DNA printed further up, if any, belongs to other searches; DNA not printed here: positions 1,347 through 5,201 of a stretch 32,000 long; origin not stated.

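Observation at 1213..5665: Low-GC two-gene island: TPR/CHAT protease plus coupled small membrane protein as a candidate uncharacterised conflict/defence module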

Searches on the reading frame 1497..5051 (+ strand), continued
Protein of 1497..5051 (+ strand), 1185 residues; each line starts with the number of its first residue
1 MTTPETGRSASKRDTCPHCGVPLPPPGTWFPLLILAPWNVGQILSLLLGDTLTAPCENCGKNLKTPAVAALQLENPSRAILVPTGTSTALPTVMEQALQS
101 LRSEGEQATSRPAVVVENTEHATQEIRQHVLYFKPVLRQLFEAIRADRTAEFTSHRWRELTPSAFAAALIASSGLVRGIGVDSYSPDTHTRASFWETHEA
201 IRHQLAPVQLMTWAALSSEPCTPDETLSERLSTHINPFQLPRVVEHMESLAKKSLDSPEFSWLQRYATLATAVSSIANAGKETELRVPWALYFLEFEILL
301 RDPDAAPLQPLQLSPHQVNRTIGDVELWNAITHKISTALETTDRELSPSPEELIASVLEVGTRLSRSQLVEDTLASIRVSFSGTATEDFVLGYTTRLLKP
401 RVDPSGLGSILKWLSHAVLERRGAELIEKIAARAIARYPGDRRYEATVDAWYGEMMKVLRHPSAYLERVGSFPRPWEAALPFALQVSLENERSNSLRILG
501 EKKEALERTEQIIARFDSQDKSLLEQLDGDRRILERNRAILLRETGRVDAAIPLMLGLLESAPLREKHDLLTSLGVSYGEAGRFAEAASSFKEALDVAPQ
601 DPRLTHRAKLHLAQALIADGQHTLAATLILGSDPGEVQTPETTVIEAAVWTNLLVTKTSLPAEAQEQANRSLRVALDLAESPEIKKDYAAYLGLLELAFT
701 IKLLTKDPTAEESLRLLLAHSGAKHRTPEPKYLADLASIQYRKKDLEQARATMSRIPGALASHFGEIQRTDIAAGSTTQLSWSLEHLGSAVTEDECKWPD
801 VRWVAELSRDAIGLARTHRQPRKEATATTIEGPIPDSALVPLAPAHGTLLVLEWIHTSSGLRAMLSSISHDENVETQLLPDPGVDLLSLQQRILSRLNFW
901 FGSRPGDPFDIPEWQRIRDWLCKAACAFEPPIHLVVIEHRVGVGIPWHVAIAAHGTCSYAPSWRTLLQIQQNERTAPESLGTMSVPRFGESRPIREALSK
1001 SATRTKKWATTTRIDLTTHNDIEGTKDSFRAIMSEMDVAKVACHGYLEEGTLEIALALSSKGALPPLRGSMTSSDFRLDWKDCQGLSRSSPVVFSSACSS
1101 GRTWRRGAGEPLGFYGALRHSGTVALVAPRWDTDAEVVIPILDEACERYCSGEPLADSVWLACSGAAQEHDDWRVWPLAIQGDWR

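Call 78: get_annotated_region(hit=H2, flank=8000)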
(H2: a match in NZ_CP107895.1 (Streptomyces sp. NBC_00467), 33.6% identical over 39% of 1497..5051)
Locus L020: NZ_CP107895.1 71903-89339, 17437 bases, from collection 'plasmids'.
description: Streptomyces sp. NBC_00467 plasmid unnamed1, complete sequence
organism: Streptomyces sp. NBC_00467 (NCBI taxid 2975752)
taxonomy: Bacteria; Actinomycetota; Actinomycetes; Kitasatosporales; Streptomycetaceae; Streptomyces; Streptomyces sp. NBC 00467
host: -; source: -; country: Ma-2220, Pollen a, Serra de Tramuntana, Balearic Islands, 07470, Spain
typing (MOB-suite, as given by PLSDB): non-mobilizable; replicon rep_cluster_1974
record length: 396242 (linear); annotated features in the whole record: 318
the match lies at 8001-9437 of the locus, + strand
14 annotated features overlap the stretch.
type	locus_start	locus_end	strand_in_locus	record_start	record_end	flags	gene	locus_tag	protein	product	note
CDS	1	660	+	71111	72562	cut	-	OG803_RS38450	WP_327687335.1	ATP-binding protein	-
CDS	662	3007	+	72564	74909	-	-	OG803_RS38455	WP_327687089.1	hypothetical protein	-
CDS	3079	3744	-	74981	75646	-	-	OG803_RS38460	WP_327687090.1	response regulator transcription factor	GO:0000160 - phosphorelay signal transduction system [Evidence IEA]; GO:0006355 - regulation of DNA-templated ...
CDS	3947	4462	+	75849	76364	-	-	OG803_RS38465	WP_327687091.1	hypothetical protein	-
CDS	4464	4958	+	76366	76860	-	-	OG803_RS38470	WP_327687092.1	hypothetical protein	-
CDS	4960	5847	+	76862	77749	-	-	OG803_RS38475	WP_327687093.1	ATP-binding protein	-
CDS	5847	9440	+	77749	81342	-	-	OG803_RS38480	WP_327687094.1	CHAT domain-containing protein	-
CDS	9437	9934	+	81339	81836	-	-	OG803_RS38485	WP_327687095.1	hypothetical protein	-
CDS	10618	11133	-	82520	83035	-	-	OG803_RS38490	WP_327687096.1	Shedu anti-phage system protein SduA domain-containing protein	-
CDS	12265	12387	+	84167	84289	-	-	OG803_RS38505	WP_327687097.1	hypothetical protein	-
CDS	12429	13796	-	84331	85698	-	-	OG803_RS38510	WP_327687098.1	condensation domain-containing protein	-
CDS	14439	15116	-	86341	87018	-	-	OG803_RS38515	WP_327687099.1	transposase family protein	-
CDS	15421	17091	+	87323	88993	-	-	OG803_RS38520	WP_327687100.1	thiamine pyrophosphate-binding protein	-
CDS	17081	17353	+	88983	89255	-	-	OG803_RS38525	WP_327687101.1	phosphopantetheine-binding protein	-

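Call 79: get_annotated_region(hit=H1, flank=6000)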
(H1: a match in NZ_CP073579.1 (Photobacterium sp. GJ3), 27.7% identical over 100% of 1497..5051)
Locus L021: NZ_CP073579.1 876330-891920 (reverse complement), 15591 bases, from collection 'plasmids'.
description: Photobacterium sp. GJ3 plasmid pGJ3-1, complete sequence
organism: Photobacterium sp. GJ3 (NCBI taxid 2829502)
taxonomy: Bacteria; Pseudomonadota; Gammaproteobacteria; Vibrionales; Vibrionaceae; Photobacterium; Photobacterium sp. GJ3
host: -; source: -; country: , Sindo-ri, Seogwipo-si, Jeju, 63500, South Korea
typing (MOB-suite, as given by PLSDB): non-mobilizable
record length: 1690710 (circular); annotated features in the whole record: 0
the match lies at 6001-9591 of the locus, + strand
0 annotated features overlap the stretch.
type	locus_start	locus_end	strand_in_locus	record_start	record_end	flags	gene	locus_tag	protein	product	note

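Call 82: search_protein_families(library=pfam, proteins=[L020:3947-4462:+, L020:4464-4958:+, L020:4960-5847:+, L020:662-3007:+, L020:10618-11133:-], max_evalue=0.01)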
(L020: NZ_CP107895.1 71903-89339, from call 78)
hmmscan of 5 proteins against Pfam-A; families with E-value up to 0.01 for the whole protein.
L020:3947-4462:+ (171 aa): 0 families

L020:4464-4958:+ (164 aa): 0 families

L020:4960-5847:+ (295 aa): 6 families
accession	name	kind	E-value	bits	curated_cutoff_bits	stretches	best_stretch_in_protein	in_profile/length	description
PF00004.35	AAA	-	3.8e-26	92.5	21.2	1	83-207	3-131/131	ATPase family associated with various cellular activities (AAA)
PF17862.7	AAA_lid_3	-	2.9e-09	36.8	27.2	1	230-266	1-37/45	AAA+ lid domain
PF07728.20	AAA_5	-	2.7e-06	27.9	22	1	82-147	3-77/139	AAA domain (dynein-related subfamily)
PF13191.12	AAA_16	-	4.8e-06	27.6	32.6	1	72-136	16-85/167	AAA ATPase domain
PF13401.12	AAA_22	-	0.00011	22.9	27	0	80-113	7-43/130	AAA domain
PF05496.18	RuvB_N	-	0.00059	20.1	27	1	81-153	36-101/159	Holliday junction DNA helicase RuvB P-loop domain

L020:662-3007:+ (781 aa): 1 family
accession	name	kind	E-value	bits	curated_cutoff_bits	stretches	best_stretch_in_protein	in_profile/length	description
PF02687.27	FtsX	-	5.7e-06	26.8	25.5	1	658-764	4-110/120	FtsX-like permease C-terminal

L020:10618-11133:- (171 aa): 1 family
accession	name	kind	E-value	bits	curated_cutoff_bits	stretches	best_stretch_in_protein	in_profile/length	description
PF14082.12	SduA_C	-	8e-10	39.5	27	1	2-149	8-158/159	Shedu protein SduA, C-terminal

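Call 84: search_protein_families(library=padloc, proteins=[L020:4960-5847:+, L020:10618-11133:-], max_evalue=0.001)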
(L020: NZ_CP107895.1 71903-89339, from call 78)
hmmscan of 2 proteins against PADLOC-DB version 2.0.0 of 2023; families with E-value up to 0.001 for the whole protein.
L020:4960-5847:+ (295 aa): 6 families
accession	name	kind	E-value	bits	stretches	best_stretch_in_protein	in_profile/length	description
PDLC02196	IetA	-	2.2e-37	127.4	1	32-266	83-308/374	-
PDLC04232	IetA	-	2.4e-32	110.7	1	31-266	76-303/330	-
PDLC02195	IetA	-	1.9e-27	94.6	1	59-262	115-319/395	-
PDLC04231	IetA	-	4.9e-18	63.9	1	80-218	119-257/262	-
PDLC00914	TRIP13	-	4.9e-13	47.2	1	69-222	63-232/302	TRIP13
PDLC00915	TRIP13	-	6.5e-13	46.7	1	78-283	64-293/302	TRIP13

L020:10618-11133:- (171 aa): 8 families
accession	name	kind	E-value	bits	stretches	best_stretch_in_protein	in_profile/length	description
PDLC00386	SduA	-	4.9e-18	63.5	1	14-93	112-190/268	DUF4263 domain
PDLC00378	SduA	-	2.9e-13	48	1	1-152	29-189/287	DUF4263 domain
PDLC00398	SduA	-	6e-12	43.4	1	1-100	42-149/289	DUF4263 domain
PDLC00395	SduA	-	1.5e-11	42.5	1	27-151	51-167/212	DUF4263 domain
PDLC00397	SduA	-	2.9e-09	35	1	9-151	61-216/227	DUF4263 domain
PDLC00389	SduA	-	6.1e-09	33.9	1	16-150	241-366/383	DUF4263 domain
PDLC00396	SduA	-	1.4e-06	25.9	1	1-157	54-216/230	DUF4263 domain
PDLC00387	SduA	-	0.00013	18.6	1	16-91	409-481/546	DUF4263 domain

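Call 103: search_protein_families(library=pfam, alignment_id=A5, max_evalue=1)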
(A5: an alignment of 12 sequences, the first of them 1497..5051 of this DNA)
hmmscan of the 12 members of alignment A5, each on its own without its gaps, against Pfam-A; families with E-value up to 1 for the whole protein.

A. member 1, window:1497-5051:+ (1185 aa): 15 families
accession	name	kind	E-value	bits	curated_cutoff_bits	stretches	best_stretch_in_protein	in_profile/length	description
PF12770.12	CHAT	-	1.3e-09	38.3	24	1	954-1159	54-259/289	CHAT domain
PF13432.12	TPR_16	-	3.9e-08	34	32.7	1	574-628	3-53/65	Tetratricopeptide repeat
PF07719.23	TPR_2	-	1.3e-07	31.6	27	1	570-601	3-34/34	Tetratricopeptide repeat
PF14559.12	TPR_19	-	8.6e-06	26.4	25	1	580-628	3-47/68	Tetratricopeptide repeat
PF00515.34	TPR_1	-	6.2e-05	23.1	27.8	1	570-601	3-34/34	Tetratricopeptide repeat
PF13424.12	TPR_12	-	0.00012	22.7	30.1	1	534-599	5-76/77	Tetratricopeptide repeat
PF13181.12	TPR_8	-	0.00015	22.1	25.7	1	570-601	3-34/34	Tetratricopeptide repeat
PF13176.12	TPR_7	-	0.00097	19.5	27.9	1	571-602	2-33/36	Tetratricopeptide repeat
PF13174.12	TPR_6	-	0.0011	19.9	26.3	0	574-600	6-32/33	Tetratricopeptide repeat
PF13428.12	TPR_14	-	0.0062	17.6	23.5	1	570-606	3-39/44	Tetratricopeptide repeat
PF13374.12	TPR_10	-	0.026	15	27.5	1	571-597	5-31/42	Tetratricopeptide repeat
PF24575.1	TPR_Slam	-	0.049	14.5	35.2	1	558-626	37-101/104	Surface lipoprotein assembly modifier, N-terminal TPR repeats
PF16065.10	DUF4807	-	0.066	13.3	27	1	594-632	58-96/126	Domain of unknown function (DUF4807)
PF07721.20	TPR_4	-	0.18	13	27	0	607-628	2-23/26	Tetratricopeptide repeat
PF13248.11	Zn_ribbon_3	-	0.78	9.7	27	0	15-23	18-26/26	zinc-ribbon domain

B. families by the number of members that match (of 12 scanned): 31 families (the first 25 are shown)
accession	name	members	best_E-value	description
PF12770.12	CHAT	11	1.3e-12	CHAT domain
PF13424.12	TPR_12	9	1.3e-11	Tetratricopeptide repeat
PF07719.23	TPR_2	9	7.9e-08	Tetratricopeptide repeat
PF13428.12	TPR_14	8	0.0003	Tetratricopeptide repeat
PF00515.34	TPR_1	6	5.4e-07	Tetratricopeptide repeat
PF13176.12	TPR_7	6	2.7e-06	Tetratricopeptide repeat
PF14559.12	TPR_19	5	8.6e-06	Tetratricopeptide repeat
PF13181.12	TPR_8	5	0.00015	Tetratricopeptide repeat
PF13374.12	TPR_10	4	0.00074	Tetratricopeptide repeat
PF13174.12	TPR_6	4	0.0011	Tetratricopeptide repeat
PF07721.20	TPR_4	4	0.0059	Tetratricopeptide repeat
PF14353.12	CpXC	3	0.0087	CpXC protein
PF13432.12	TPR_16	2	3.9e-08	Tetratricopeptide repeat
PF20308.4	TPR-S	2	0.00035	Tetratricopeptide Repeats-Sensor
PF12688.13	TPR_5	2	0.054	Tetratrico peptide repeat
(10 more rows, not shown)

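Call 109: search_protein_families(library=pfam, proteins=[L021:1197-2549:+, L021:2615-3535:+, L021:3775-4953:-, L021:5079-5813:+, L021:10586-11725:+, L021:11793-12890:+, L021:13354-14355:-], max_evalue=0.0001)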
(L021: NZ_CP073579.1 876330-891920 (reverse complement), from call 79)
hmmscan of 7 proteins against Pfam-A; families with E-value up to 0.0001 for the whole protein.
L021:1197-2549:+ (450 aa): 1 family
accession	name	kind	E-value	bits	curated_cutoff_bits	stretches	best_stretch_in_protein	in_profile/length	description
PF05593.20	RHS_repeat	-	2.2e-14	53.9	22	1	12-47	1-36/38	RHS Repeat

L021:2615-3535:+ (306 aa): 2 families
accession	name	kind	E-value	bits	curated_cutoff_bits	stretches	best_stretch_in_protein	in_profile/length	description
PF13737.12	DDE_Tnp_1_5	-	5.4e-37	127.1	28.1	1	19-130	1-112/112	Transposase DDE domain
PF01609.27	DDE_Tnp_1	-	1.4e-26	94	23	1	114-292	3-199/200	Transposase DDE domain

L021:3775-4953:- (392 aa): 2 families
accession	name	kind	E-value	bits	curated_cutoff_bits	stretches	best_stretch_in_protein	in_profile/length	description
PF13808.11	DDE_Tnp_1_assoc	-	2.8e-31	107.9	32.3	1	26-112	2-88/88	DDE_Tnp_1-associated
PF01609.27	DDE_Tnp_1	-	2.1e-26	93.4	23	1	122-353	5-200/200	Transposase DDE domain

L021:5079-5813:+ (244 aa): 3 families
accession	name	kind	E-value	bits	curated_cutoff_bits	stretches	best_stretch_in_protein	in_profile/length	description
PF00665.32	rve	-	4e-31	107.7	32.6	1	77-175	2-102/102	Integrase core domain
PF13683.12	rve_3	-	9.7e-11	41.7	26.5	1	164-230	2-67/67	Integrase core domain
PF13276.12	HTH_21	-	7e-10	39.4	28.1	1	4-52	9-58/60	HTH-like domain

L021:10586-11725:+ (379 aa): 2 families
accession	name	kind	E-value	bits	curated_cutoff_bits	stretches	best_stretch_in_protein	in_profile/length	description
PF06958.17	Pyocin_S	-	1.1e-22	81.4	22.5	1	130-264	2-139/139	S-type Pyocin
PF14410.12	GH-E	-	2.6e-12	47.6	25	1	309-373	1-66/68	HNH/ENDO VII superfamily nuclease with conserved GHE residues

L021:11793-12890:+ (365 aa): 2 families
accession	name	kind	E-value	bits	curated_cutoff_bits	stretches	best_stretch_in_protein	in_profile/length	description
PF13808.11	DDE_Tnp_1_assoc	-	1.4e-22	79.9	32.3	1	4-91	1-88/88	DDE_Tnp_1-associated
PF01609.27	DDE_Tnp_1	-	4.8e-19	69.3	23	1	98-335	2-200/200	Transposase DDE domain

L021:13354-14355:- (333 aa): 1 family
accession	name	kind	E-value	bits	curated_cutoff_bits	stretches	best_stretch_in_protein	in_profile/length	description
PF01734.28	Patatin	-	4e-21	76.5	27.7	1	8-190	1-189/191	Patatin-like phospholipase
